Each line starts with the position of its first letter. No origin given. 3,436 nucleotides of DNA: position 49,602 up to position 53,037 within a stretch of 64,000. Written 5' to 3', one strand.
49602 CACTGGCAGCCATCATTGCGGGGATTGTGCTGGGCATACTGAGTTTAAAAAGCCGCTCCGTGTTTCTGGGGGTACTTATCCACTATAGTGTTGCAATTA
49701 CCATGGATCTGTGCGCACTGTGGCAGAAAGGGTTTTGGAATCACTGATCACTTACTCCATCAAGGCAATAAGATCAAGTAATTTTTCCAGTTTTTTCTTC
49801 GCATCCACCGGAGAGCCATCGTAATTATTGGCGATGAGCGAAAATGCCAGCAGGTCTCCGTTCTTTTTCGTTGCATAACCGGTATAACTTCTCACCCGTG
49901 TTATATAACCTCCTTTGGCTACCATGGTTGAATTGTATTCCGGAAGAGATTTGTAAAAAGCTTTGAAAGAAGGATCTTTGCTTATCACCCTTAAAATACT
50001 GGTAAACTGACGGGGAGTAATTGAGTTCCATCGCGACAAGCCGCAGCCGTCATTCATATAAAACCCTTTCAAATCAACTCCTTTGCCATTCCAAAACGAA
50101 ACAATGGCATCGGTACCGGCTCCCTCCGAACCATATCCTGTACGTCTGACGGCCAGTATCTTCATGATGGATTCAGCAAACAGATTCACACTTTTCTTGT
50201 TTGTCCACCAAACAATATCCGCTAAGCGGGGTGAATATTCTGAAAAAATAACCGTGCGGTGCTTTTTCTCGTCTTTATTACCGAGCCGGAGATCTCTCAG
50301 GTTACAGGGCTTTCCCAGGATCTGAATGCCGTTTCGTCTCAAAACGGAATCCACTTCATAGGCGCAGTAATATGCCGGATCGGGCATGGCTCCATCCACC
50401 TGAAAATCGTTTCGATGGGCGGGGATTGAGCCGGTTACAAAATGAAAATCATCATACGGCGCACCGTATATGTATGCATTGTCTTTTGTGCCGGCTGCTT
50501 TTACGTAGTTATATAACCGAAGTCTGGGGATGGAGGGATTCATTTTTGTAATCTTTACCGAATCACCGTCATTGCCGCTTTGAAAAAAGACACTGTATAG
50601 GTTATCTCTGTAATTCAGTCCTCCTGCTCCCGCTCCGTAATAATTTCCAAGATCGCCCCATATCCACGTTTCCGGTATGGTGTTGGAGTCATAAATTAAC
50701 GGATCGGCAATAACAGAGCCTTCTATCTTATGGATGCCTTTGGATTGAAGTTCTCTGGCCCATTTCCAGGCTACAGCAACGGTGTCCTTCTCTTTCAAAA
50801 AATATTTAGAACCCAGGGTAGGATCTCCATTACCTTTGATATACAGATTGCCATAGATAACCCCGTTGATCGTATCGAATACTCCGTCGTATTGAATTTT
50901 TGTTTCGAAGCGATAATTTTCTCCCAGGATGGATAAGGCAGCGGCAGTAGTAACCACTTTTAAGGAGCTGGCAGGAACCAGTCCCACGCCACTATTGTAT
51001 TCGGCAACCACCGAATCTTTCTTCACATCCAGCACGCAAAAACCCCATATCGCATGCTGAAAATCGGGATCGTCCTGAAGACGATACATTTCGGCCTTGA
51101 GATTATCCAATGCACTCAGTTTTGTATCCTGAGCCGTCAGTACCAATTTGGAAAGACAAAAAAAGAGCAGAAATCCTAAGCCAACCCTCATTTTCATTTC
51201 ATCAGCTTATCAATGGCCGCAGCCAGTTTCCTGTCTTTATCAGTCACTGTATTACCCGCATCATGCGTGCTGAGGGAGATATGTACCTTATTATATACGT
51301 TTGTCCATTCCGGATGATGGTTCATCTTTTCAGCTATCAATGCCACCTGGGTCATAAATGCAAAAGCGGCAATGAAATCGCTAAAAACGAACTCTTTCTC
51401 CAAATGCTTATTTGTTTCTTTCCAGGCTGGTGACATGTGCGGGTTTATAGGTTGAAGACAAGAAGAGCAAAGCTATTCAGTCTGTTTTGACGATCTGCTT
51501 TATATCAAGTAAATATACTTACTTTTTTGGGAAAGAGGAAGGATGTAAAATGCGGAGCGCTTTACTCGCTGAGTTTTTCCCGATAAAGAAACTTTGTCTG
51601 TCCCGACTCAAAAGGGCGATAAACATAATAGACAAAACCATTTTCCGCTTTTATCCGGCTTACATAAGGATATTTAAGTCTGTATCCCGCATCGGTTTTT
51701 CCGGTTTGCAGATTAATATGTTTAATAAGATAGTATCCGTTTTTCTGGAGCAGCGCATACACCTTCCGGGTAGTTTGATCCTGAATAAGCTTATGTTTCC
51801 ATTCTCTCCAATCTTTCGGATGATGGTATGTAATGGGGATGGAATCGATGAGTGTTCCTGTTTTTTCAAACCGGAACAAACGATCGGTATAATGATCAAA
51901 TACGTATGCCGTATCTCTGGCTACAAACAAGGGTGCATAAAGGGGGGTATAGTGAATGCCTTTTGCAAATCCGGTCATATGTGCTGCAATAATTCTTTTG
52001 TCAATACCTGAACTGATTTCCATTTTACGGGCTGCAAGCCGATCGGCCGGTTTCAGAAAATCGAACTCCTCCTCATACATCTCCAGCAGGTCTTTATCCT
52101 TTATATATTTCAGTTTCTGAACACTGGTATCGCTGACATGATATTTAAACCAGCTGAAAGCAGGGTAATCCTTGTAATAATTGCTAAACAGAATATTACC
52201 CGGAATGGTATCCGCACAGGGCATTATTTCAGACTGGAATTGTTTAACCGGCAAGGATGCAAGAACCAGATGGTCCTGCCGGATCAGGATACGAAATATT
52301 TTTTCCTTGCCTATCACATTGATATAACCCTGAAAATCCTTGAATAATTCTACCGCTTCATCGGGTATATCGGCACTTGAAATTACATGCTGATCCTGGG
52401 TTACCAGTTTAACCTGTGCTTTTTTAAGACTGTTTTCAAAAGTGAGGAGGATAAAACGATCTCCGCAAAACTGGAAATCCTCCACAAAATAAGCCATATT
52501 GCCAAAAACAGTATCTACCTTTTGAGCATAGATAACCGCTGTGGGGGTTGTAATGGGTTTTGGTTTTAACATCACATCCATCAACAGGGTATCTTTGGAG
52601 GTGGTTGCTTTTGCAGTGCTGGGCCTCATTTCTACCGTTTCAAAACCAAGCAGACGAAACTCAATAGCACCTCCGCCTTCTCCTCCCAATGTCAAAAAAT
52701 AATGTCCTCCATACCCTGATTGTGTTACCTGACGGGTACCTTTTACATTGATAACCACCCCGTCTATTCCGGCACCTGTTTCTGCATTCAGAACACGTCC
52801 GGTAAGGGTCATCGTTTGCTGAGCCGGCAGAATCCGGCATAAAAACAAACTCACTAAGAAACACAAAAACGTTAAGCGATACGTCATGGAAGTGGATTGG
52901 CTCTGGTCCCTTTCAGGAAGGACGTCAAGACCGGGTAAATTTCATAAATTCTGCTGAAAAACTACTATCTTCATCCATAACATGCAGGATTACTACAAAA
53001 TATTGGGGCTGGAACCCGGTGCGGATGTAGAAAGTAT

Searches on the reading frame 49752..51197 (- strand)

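Call 3: search_protein_families(library=pfam, proteins=[window:49752-51197:-], max_evalue=0.1)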
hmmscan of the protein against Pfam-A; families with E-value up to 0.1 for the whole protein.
window:49752-51197:- (481 aa): 1 family
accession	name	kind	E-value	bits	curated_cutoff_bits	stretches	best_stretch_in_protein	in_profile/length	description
PF02113.21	Peptidase_S13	-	4.5e-70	237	22.8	1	40-466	9-433/444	D-Ala-D-Ala carboxypeptidase 3 (S13) family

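Call 4: search_protein_families(library=ncbifam, proteins=[window:49752-51197:-], max_evalue=0.1)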
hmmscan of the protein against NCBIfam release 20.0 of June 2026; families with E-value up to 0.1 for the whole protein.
window:49752-51197:- (481 aa): 3 families
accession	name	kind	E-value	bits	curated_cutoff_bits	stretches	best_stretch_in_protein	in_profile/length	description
TIGR00666.1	PBP4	equivalog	1.2e-56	192.1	107.8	1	62-458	3-397/397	D-alanyl-D-alanine carboxypeptidase/D-alanyl-D-alanine endopeptidase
NF008322.0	PRK11113.1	equivalog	1.2e-40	139.5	527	1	51-420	36-392/477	serine-type D-Ala-D-Ala carboxypeptidase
NF003991.0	PRK05472.1-5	equivalog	0.082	12.8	198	0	143-217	18-88/211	redox-sensing transcriptional repressor Rex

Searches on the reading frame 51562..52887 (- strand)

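Call 7: search_protein_families(library=pfam, proteins=[window:51562-52887:-], max_evalue=0.001)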
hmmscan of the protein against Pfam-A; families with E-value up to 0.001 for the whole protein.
window:51562-52887:- (441 aa): 1 family
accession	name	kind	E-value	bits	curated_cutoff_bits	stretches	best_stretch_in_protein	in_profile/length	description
PF13715.12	CarbopepD_reg_2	-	5.1e-06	26.9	32.2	1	28-96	1-69/88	CarboxypepD_reg-like domain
